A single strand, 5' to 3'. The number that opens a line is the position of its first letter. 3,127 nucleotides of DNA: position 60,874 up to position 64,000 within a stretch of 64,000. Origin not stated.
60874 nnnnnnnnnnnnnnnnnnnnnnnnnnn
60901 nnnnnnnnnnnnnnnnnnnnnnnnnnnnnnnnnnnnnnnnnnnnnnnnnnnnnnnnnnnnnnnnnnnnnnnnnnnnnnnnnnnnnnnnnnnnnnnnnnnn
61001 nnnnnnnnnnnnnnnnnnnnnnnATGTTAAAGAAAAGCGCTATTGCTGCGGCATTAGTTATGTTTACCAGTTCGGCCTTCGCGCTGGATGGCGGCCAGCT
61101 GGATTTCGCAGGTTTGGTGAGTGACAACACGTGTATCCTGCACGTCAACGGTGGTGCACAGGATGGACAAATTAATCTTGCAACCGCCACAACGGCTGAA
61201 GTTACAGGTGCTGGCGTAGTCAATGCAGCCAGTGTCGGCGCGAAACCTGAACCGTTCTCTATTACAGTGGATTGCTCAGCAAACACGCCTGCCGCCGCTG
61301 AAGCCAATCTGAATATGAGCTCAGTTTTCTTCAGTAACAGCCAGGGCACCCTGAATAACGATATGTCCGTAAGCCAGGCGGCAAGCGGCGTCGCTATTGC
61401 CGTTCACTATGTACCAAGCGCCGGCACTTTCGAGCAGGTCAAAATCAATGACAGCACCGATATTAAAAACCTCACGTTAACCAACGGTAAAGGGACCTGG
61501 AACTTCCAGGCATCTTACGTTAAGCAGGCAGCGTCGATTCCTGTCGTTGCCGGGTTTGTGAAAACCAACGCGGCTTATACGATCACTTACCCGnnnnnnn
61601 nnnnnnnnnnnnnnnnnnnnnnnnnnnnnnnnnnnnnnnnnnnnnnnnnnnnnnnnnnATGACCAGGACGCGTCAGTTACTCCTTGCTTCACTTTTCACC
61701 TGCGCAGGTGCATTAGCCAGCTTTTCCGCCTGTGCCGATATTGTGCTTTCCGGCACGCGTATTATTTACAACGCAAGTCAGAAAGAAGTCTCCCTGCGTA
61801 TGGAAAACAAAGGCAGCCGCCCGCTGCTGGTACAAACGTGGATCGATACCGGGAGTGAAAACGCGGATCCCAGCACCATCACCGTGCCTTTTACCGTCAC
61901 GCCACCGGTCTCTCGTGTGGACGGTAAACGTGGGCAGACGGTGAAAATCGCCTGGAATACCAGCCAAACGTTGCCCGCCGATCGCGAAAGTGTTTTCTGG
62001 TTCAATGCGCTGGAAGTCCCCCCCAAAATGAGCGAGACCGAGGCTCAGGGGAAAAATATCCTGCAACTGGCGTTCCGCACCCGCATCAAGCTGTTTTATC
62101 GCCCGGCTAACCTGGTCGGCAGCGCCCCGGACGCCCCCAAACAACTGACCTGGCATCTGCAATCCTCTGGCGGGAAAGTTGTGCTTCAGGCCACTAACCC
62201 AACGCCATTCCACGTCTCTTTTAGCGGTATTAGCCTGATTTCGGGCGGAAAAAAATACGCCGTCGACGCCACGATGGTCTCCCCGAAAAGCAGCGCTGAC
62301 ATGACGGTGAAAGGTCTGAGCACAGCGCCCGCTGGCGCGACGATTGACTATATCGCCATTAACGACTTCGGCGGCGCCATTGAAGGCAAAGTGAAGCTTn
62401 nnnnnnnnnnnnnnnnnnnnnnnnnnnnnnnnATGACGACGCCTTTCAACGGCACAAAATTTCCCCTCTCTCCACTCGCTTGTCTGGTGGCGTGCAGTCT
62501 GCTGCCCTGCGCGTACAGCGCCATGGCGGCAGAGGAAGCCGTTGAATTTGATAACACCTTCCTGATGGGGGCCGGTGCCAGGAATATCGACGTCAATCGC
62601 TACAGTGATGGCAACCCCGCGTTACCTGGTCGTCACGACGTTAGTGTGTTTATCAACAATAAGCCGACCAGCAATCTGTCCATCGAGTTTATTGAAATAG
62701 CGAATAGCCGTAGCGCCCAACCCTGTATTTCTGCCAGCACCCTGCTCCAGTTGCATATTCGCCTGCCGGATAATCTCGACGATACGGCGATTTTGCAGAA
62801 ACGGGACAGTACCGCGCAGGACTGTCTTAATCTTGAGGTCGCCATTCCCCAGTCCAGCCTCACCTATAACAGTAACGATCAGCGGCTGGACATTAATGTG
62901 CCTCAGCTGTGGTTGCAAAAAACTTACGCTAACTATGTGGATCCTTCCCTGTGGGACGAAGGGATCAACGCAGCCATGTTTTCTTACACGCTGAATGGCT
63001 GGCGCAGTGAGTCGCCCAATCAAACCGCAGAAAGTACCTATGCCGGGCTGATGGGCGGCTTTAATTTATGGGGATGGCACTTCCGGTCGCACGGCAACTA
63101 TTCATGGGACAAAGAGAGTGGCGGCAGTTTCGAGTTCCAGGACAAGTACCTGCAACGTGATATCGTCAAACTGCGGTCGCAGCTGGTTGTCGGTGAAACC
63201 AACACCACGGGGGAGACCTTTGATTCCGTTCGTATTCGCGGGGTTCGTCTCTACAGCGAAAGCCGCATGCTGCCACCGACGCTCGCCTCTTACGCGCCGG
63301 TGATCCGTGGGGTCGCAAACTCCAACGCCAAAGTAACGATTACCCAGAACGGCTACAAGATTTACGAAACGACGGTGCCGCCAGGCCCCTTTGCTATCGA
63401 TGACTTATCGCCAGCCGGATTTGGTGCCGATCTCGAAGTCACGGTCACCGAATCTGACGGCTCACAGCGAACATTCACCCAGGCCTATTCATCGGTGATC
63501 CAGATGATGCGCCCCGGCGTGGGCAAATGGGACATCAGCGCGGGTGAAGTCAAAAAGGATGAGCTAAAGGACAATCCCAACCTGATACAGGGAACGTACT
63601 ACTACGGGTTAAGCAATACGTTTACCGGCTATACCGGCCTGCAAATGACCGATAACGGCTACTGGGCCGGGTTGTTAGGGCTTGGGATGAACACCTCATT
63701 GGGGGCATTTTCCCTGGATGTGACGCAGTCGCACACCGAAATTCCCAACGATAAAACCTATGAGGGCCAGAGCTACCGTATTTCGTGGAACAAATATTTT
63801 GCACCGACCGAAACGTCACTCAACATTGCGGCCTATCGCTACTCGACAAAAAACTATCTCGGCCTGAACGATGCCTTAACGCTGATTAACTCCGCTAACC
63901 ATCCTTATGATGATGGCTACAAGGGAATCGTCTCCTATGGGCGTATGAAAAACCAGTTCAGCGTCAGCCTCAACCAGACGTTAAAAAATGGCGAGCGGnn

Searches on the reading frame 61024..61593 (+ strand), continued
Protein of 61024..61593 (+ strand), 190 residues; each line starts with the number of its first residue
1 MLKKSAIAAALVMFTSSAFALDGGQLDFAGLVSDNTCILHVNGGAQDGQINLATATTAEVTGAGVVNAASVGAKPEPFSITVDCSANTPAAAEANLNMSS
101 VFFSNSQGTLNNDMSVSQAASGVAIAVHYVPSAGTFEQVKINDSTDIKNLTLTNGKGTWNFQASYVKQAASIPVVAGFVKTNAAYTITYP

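Call 55: find_encoding_contigs(protein=P0003, flank=10000, max_places=2)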
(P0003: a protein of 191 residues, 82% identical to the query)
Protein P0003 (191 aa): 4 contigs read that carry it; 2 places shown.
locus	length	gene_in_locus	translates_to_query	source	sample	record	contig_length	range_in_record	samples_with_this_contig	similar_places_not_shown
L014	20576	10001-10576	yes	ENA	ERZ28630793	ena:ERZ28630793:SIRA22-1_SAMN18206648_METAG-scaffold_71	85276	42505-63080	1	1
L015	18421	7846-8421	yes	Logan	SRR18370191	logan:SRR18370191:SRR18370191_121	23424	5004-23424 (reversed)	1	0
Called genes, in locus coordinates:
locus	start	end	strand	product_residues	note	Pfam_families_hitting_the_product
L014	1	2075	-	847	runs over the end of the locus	PF14812:PBP1_TM, PF14814:UB2H, PF00912:Transgly, PF00905:Transpeptidase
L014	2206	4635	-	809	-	PF00270:DEAD, PF00271:Helicase_C, PF24473:CON_HrpB, PF08482:HrpB_C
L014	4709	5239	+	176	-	PF02834:LigT_PEase, PF13563:2_5_RNA_ligase2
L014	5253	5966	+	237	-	PF17746:SfsA_N, PF03749:SfsA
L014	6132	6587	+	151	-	PF21157:DksA_N, PF01258:zf-dskA_traR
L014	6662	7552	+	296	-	PF00749:tRNA-synt_1c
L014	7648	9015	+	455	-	PF01743:PolyA_pol, PF12627:PolyA_pol_RNAbd, PF12626:PolyA_pol_arg_C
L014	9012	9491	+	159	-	PF01288:HPPK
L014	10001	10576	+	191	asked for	PF00419:Fimbrial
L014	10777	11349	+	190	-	PF00419:Fimbrial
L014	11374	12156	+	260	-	PF00345:PapD_N, PF02753:PapD_C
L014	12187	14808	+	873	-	PF13954:PapC_N, PF00577:Usher, PF13953:PapC_C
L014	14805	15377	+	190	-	PF00419:Fimbrial (weak)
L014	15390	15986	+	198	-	PF00419:Fimbrial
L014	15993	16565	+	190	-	PF00419:Fimbrial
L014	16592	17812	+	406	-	PF00419:Fimbrial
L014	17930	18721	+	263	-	PF02548:Pantoate_transf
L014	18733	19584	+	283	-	PF02569:Pantoate_ligase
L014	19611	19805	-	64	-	PF27070:HTH_Rpn_C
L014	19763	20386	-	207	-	PF04754:Transposase_31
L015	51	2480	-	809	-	PF00270:DEAD, PF00271:Helicase_C, PF24473:CON_HrpB, PF08482:HrpB_C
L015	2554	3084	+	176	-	PF02834:LigT_PEase, PF13563:2_5_RNA_ligase2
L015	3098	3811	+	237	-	PF17746:SfsA_N, PF03749:SfsA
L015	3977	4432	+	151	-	PF21157:DksA_N, PF01258:zf-dskA_traR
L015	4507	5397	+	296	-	PF00749:tRNA-synt_1c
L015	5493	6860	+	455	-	PF01743:PolyA_pol, PF12627:PolyA_pol_RNAbd, PF12626:PolyA_pol_arg_C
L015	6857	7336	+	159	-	PF01288:HPPK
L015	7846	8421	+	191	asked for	PF00419:Fimbrial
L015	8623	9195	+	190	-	PF00419:Fimbrial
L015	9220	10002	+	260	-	PF00345:PapD_N, PF02753:PapD_C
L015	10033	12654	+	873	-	PF13954:PapC_N, PF00577:Usher, PF13953:PapC_C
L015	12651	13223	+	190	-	PF00419:Fimbrial (weak)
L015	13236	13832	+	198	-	PF00419:Fimbrial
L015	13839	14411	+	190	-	PF00419:Fimbrial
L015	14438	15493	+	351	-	PF00419:Fimbrial (weak)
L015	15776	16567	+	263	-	PF02548:Pantoate_transf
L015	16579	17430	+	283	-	PF02569:Pantoate_ligase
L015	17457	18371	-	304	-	PF04754:Transposase_31, PF27070:HTH_Rpn_C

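Call 56: find_encoding_contigs(protein=P0010, flank=10000, max_places=1)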
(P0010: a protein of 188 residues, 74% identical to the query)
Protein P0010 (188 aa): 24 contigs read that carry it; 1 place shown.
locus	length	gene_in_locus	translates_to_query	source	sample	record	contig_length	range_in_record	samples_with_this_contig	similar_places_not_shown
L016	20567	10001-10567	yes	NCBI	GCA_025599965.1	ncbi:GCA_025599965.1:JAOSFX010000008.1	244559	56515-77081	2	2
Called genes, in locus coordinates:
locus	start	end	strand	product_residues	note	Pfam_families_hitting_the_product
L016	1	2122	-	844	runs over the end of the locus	PF14812:PBP1_TM, PF14814:UB2H, PF00912:Transgly, PF00905:Transpeptidase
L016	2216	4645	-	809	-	PF00270:DEAD, PF00271:Helicase_C, PF24473:CON_HrpB, PF08482:HrpB_C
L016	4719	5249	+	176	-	PF02834:LigT_PEase, PF13563:2_5_RNA_ligase2, PF02834:LigT_PEase (weak)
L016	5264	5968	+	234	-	PF17746:SfsA_N, PF03749:SfsA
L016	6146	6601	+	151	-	PF21157:DksA_N, PF01258:zf-dskA_traR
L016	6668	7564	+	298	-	PF00749:tRNA-synt_1c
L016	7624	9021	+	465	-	PF01743:PolyA_pol, PF12627:PolyA_pol_RNAbd, PF12626:PolyA_pol_arg_C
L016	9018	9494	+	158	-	PF01288:HPPK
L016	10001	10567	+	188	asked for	PF00419:Fimbrial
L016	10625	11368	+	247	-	PF00345:PapD_N, PF02753:PapD_C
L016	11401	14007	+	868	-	PF13954:PapC_N, PF00577:Usher, PF13953:PapC_C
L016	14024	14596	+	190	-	PF00419:Fimbrial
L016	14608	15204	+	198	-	-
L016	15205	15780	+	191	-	PF00419:Fimbrial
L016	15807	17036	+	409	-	PF00419:Fimbrial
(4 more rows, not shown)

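Call 75: list_cluster_members(proteins=[window:61024-61593:+, L010:11410-14028:+, L010:15815-17032:+])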
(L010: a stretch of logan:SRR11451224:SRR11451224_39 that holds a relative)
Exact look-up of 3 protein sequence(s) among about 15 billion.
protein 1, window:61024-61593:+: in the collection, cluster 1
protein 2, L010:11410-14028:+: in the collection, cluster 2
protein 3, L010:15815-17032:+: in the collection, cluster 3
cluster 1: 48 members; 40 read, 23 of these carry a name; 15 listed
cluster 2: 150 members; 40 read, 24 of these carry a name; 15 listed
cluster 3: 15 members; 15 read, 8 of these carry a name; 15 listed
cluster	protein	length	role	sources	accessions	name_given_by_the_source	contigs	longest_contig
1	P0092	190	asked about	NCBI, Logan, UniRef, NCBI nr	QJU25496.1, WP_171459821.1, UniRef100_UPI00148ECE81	fimbrial protein [Escherichia coli] | fimbrial protein n=1 Tax=Escherichia coli TaxID=562 RepID=UPI00148ECE81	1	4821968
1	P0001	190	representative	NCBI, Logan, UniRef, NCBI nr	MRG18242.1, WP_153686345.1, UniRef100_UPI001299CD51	fimbrial protein [Escherichia coli] | fimbrial protein n=1 Tax=Escherichia coli TaxID=562 RepID=UPI001299CD51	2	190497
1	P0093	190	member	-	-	fimbrial protein [Escherichia coli] | Fimbrial protein n=2 Tax=Escherichia coli TaxID=562 RepID=A0A4S1TYW4_ECOLX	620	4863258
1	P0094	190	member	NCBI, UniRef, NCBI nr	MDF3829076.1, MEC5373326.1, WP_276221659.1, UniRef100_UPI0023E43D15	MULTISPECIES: fimbrial protein [unclassified Pseudocitrobacter] | fimbrial protein n=1 Tax=unclassified Pseudocitrobacter TaxID=2638778 RepID=UPI0023E43D15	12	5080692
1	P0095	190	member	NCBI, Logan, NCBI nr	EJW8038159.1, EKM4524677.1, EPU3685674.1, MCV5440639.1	fimbrial protein [Escherichia coli]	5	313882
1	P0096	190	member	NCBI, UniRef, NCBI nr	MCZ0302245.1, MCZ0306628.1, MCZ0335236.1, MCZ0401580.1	fimbrial protein [Escherichia coli] | fimbrial protein n=1 Tax=Escherichia coli TaxID=562 RepID=UPI00227E2ECF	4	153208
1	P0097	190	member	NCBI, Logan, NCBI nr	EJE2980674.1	fimbrial protein [Escherichia coli]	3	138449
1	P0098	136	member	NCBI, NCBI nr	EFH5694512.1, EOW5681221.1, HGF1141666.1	fimbrial protein, partial [Escherichia coli O36:H9] | fimbrial protein [Escherichia coli]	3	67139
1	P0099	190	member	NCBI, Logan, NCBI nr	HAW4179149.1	TPA: fimbrial protein [Escherichia coli] | fimbrial protein [Escherichia coli]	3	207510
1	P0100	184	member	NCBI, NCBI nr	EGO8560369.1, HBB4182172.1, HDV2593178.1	TPA: fimbrial protein [Escherichia coli] | fimbrial protein [Escherichia coli]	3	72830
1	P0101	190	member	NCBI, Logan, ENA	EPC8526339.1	fimbrial protein [Escherichia coli]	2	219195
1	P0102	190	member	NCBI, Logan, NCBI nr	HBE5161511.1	TPA: fimbrial protein [Escherichia coli] | fimbrial protein [Escherichia coli]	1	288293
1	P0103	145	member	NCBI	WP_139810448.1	fimbrial protein, partial [Escherichia coli]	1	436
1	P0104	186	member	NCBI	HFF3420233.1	TPA: fimbrial protein, partial [Escherichia coli]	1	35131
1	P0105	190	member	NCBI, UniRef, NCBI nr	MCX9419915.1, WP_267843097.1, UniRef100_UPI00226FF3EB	fimbrial protein [Escherichia coli] | fimbrial protein n=1 Tax=Escherichia coli TaxID=562 RepID=UPI00226FF3EB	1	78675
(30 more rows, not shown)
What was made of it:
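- The exact proteins are on a 4.82-Mb E. coli GenBank contig (call 75).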

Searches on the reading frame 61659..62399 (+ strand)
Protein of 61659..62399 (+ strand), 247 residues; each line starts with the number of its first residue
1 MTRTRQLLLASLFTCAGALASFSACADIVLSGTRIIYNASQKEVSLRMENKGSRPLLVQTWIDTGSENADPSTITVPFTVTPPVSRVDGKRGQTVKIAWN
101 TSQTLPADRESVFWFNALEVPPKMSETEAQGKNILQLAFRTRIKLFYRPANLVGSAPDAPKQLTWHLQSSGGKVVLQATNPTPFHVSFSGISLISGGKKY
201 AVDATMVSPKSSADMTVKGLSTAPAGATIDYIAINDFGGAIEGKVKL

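Call 19: profile_search(protein=window:61659-62399:+)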
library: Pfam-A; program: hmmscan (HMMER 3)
A. the first sequence (247 residues): domains with independent E <= 10: 4; with E <= 0.001: 2
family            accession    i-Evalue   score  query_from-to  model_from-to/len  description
PapD_N            PF00345.26    9.7e-44   148.8      28-152         2-125/126  Pili and flagellar-assembly chaperone, PapD N-terminal domain
PapD_C            PF02753.23    1.3e-18    67.5     179-241         2-62/63  Pili assembly chaperone PapD, C-terminal domain
DUF2380           PF09533.15       0.01    15.7      79-128        43-94/187  Predicted lipoprotein of unknown function (DUF2380)
PLipase_C_C       PF05506.17        3.1     9.2     159-190        48-79/80  Bacterial phospholipase C, C-terminal domain
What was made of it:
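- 61659..62402 (+): Periplasmic PapD-like chaperone at the YadV/EcpD position, 247 aa. PapD_N and PapD_C (call 19).
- On Chaperone-usher fimbrial operon: PapD_N at 1e-43 and PapD_C at 1e-18 (call 19).
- Checked: ORF 61659-62402 (247 aa; a 260-aa reading from 61620 is less likely) hits PapD_N at 1e-43 and PapD_C at 1e-18 (call 19).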

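Call 50: search_solved_structures(query=window:61659-62399:+, max_evalue=1e-10, show_alignments=1)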
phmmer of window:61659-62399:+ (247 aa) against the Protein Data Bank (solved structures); distinct sequences matched with E-value up to 1e-10: 28.
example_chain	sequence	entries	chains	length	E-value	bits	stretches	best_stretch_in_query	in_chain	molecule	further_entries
5ghu_A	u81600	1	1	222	4.4e-82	278.3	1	27-247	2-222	Probable fimbrial chaperone YadV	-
3q48_A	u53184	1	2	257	2.8e-50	174.2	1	15-240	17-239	Chaperone CupB2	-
1l4i_A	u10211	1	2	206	3.4e-29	105.2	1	28-242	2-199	SfaE PROTEIN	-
6e14_C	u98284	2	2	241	9.1e-29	103.8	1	8-239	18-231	Chaperone protein FimC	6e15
1kiu_A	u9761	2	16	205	4.7e-28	101.5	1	28-239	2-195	CHAPERONE PROTEIN FimC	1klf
9bog_C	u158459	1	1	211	5.2e-28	101.3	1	28-239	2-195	Type 1 fimbria chaperone FimC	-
1qun_A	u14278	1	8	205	1.5e-27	99.9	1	28-239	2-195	PAPD-LIKE CHAPERONE FIMC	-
3rfz_C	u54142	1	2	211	1.6e-27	99.7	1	28-239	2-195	Chaperone protein fimC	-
9fw9_C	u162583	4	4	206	2.7e-27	99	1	28-239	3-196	Chaperone protein FimC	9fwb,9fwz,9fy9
9fx8_C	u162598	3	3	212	3e-27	98.9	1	28-239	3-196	Chaperone protein FimC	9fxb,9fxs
1bf8_A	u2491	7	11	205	3.1e-27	98.8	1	28-239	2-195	CHAPERONE PROTEIN FIMC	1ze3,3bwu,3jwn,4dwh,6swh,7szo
3sqb_A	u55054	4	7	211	3.5e-27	98.6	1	28-239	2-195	Chaperone protein fimC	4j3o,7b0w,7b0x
7lhg_D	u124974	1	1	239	3.3e-26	95.5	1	15-239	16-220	Chaperone protein PapD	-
2j7l_A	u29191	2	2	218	1e-25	93.8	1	29-239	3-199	CHAPERONE PROTEIN PAPD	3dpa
1pdk_A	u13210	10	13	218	3.5e-25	92.1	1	29-239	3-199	PROTEIN (CHAPERONE PROTEIN PAPD) | CHAPERONE PROTEIN PAPD | PERIPLASMID CHAPERONE PAPD PROTEIN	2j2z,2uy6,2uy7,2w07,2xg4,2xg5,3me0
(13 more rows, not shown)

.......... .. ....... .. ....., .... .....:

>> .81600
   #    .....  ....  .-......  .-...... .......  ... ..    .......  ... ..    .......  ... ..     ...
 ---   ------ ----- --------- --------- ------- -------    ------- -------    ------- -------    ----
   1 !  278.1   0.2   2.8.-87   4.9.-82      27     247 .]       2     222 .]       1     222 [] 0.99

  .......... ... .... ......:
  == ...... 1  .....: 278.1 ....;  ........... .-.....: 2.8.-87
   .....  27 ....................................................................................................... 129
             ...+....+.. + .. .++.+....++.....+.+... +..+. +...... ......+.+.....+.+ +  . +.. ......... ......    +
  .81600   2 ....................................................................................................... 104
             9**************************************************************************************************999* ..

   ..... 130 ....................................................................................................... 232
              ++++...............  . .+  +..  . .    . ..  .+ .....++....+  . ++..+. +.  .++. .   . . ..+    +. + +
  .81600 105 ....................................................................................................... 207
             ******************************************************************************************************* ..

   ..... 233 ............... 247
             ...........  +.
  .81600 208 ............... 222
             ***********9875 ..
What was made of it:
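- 61659..62402 (+): The best solved structure is YadV, 5GHU, at 4e-82 (call 50).
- The best PDB hit for the chaperone is YadV (call 50).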

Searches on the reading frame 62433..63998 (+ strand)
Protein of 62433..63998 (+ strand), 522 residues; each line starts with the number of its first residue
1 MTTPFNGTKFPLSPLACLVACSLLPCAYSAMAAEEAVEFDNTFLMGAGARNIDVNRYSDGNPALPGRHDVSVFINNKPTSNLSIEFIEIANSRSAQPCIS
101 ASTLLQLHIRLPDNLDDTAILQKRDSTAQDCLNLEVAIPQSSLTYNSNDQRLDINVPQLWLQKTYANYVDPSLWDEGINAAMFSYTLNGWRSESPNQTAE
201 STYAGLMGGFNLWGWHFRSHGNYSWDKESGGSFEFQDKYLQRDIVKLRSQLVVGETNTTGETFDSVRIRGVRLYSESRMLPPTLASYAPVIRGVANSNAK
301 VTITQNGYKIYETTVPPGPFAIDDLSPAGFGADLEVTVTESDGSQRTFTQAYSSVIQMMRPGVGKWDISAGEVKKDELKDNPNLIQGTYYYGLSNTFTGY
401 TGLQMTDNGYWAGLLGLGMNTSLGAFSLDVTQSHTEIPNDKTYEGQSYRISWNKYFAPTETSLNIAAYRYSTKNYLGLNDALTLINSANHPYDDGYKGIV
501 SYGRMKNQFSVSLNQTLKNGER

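Call 20: profile_search(protein=window:62433-63998:+)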
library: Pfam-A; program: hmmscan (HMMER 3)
A. the first sequence (522 residues): domains with independent E <= 10: 3; with E <= 0.001: 2
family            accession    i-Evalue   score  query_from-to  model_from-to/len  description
Usher             PF00577.26   4.8e-103   346.3     204-519         2-311/549  Outer membrane usher protein
PapC_N            PF13954.11    2.1e-40   138.5      38-189         1-146/146  PapC N-terminal domain
Big_6             PF17936.7        0.47    11.2     290-345        16-73/83  Bacterial Ig domain
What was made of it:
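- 62433..64000 (+): Outer-membrane usher at the HtrE position. The first 522 of 873 codons are in the window; the gene is cut by the window edge. PapC_N and Usher (call 20).
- On Chaperone-usher fimbrial operon: PapC_N at 2e-40 and Usher at 5e-103 in the window fragment (call 20).
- Checked: Its 522 aa hit PapC_N at 2e-40 and Usher at 5e-103 (call 20).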
